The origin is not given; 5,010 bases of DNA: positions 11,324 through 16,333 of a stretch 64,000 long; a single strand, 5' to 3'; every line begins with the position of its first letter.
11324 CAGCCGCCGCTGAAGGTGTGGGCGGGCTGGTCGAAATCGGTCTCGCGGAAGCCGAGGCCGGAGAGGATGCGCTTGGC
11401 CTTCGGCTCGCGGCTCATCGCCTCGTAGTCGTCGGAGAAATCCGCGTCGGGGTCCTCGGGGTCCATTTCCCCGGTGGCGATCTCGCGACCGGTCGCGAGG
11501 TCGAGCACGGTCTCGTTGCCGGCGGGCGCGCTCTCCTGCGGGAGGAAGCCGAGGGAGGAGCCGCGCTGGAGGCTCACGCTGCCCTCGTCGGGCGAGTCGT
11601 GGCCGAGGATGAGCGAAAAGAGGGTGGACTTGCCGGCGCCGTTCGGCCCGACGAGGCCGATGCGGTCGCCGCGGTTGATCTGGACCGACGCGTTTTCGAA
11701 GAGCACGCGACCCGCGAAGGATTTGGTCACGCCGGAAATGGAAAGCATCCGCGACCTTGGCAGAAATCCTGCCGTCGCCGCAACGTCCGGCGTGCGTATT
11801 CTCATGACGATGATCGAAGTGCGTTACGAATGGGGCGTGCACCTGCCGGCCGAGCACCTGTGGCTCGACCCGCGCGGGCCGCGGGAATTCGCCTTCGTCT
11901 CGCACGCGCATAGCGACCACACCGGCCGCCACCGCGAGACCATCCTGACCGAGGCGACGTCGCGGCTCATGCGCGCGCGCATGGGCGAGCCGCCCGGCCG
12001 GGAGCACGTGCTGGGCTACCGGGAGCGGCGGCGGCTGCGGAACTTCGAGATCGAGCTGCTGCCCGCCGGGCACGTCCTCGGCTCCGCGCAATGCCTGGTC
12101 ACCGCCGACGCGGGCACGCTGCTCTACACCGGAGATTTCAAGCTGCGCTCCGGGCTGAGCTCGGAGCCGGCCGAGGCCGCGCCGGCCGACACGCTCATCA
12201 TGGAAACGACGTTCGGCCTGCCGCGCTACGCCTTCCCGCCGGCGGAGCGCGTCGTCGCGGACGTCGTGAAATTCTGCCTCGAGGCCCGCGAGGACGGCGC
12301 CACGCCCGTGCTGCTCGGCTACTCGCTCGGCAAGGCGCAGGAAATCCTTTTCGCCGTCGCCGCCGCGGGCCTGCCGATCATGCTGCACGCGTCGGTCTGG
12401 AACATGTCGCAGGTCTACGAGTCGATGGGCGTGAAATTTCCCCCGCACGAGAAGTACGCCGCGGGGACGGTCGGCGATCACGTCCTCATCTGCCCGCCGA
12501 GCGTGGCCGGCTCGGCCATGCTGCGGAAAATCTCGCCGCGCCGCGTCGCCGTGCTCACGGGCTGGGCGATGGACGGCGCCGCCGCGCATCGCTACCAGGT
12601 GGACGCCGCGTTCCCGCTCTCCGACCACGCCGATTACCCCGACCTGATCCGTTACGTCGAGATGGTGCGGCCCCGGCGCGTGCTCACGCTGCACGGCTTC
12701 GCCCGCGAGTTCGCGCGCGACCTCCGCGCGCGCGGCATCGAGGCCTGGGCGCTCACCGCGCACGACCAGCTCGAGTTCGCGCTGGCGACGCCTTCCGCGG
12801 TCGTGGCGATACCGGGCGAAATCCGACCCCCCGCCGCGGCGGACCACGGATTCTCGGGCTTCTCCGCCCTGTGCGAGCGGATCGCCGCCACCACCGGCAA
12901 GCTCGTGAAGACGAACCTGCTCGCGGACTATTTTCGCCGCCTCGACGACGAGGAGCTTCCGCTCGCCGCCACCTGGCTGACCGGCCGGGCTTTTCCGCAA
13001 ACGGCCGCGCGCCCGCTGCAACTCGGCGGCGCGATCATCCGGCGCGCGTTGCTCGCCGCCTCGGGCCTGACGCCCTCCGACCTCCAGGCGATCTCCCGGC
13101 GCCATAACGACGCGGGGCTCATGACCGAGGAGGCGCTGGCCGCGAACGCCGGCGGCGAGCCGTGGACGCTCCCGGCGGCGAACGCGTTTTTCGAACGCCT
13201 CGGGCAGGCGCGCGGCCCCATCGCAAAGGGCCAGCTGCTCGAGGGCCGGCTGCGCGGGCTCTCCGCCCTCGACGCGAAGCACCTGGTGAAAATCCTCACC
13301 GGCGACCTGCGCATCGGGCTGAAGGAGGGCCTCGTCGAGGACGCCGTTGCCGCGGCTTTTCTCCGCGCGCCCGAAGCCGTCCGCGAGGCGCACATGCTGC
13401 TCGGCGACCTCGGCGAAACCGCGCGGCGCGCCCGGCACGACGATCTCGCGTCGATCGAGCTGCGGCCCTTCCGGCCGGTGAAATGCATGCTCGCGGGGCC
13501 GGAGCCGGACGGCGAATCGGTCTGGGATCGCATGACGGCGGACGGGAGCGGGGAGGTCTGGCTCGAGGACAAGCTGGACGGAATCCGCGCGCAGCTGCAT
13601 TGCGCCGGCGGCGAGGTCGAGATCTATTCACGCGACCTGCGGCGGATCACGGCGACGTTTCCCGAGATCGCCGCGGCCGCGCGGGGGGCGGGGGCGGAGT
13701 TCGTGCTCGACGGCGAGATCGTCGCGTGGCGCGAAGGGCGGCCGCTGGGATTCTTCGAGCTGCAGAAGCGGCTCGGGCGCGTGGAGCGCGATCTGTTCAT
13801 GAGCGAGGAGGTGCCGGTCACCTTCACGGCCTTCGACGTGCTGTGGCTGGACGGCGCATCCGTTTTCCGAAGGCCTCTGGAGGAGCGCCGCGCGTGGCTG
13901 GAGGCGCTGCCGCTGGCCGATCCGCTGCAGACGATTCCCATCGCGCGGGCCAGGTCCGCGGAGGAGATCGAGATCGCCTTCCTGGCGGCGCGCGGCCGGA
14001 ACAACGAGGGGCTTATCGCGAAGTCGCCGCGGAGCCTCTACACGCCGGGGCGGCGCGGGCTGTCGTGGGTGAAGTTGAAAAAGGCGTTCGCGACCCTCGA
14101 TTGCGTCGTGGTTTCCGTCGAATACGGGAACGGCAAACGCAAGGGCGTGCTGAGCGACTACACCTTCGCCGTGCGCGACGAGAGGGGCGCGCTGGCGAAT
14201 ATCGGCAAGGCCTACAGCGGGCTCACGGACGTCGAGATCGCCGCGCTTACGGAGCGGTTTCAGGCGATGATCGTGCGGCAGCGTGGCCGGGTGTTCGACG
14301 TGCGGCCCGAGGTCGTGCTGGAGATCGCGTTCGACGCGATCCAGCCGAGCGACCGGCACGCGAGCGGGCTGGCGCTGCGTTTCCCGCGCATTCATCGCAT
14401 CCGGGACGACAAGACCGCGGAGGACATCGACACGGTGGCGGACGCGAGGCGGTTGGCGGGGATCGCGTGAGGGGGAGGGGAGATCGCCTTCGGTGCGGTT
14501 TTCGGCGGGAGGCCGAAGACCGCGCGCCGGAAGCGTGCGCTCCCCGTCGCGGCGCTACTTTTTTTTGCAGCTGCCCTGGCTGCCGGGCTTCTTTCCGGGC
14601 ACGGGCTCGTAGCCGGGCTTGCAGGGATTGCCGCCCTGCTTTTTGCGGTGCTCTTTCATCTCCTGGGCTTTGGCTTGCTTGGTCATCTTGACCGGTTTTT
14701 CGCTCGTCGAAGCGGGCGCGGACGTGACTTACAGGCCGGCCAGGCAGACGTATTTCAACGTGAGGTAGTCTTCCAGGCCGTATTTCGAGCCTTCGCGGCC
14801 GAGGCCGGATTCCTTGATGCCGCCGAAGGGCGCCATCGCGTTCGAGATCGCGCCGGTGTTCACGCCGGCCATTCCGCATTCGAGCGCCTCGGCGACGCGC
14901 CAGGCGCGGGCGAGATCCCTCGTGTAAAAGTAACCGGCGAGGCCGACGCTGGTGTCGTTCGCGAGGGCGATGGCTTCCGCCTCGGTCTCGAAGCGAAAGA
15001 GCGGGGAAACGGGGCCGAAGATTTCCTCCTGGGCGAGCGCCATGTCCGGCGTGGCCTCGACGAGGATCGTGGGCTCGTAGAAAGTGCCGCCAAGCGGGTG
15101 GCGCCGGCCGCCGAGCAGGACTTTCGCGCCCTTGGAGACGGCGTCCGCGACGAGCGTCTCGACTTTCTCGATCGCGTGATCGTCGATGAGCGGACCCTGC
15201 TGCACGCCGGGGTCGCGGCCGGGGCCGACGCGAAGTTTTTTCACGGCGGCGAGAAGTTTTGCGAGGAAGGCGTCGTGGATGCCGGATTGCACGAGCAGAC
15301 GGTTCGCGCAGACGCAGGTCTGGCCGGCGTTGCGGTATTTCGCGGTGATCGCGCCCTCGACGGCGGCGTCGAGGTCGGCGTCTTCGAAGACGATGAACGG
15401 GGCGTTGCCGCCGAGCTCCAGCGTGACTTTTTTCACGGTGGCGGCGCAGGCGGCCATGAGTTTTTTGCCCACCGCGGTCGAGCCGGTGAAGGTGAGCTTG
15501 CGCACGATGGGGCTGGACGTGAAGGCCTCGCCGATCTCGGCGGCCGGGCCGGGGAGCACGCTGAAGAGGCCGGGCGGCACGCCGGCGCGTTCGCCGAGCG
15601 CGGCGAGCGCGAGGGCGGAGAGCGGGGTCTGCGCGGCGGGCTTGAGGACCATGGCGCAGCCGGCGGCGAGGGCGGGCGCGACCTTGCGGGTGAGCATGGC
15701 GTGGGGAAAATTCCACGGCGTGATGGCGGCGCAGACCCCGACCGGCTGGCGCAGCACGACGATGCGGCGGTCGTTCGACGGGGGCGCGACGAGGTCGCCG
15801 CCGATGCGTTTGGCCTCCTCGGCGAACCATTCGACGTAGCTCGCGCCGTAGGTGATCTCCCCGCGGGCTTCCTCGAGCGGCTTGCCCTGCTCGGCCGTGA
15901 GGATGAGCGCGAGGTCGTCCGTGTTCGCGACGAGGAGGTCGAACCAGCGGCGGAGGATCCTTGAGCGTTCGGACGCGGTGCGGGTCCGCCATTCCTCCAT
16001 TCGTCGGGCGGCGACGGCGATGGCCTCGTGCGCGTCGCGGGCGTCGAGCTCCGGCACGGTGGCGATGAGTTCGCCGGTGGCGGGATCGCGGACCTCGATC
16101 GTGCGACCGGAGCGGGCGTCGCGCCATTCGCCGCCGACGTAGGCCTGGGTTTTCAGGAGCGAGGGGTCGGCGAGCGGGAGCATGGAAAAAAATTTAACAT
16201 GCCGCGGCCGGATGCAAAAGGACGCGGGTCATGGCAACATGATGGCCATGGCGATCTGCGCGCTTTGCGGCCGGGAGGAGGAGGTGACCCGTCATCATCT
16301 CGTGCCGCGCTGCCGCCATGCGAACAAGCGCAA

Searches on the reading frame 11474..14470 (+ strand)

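Call 53: search_protein_families(library=pfam, proteins=[window:11474-14470:+], max_evalue=0.0001)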
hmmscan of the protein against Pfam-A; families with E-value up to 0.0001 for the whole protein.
window:11474-14470:+ (998 aa): 5 families
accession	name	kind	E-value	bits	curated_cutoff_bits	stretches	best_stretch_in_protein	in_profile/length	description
PF01068.26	DNA_ligase_A_M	-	3.7e-38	131.7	26.2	1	688-869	15-204/204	ATP dependent DNA ligase domain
PF04675.19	DNA_ligase_A_N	-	9.1e-24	85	24.6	1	460-626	2-174/174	DNA ligase N terminus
PF04679.21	DNA_ligase_A_C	-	1.3e-12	48.3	27.5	1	889-980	1-94/94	ATP dependent DNA ligase C terminal region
PF09414.15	RNA_ligase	-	3.4e-06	27.7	27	1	694-868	2-170/171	RNA ligase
PF07521.17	RMMBL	-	7.9e-06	26.2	21.6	1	381-425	12-61/63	Zn-dependent metallo-hydrolase RNA specificity domain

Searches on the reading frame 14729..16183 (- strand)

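Call 53: search_protein_families(library=pfam, proteins=[window:14729-16183:-], max_evalue=0.0001)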
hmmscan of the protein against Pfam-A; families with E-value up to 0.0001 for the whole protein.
window:14729-16183:- (484 aa): 1 family
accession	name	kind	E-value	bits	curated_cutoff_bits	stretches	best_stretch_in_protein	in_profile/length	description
PF00171.27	Aldedh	-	5e-173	576.3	23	1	20-479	1-461/461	Aldehyde dehydrogenase family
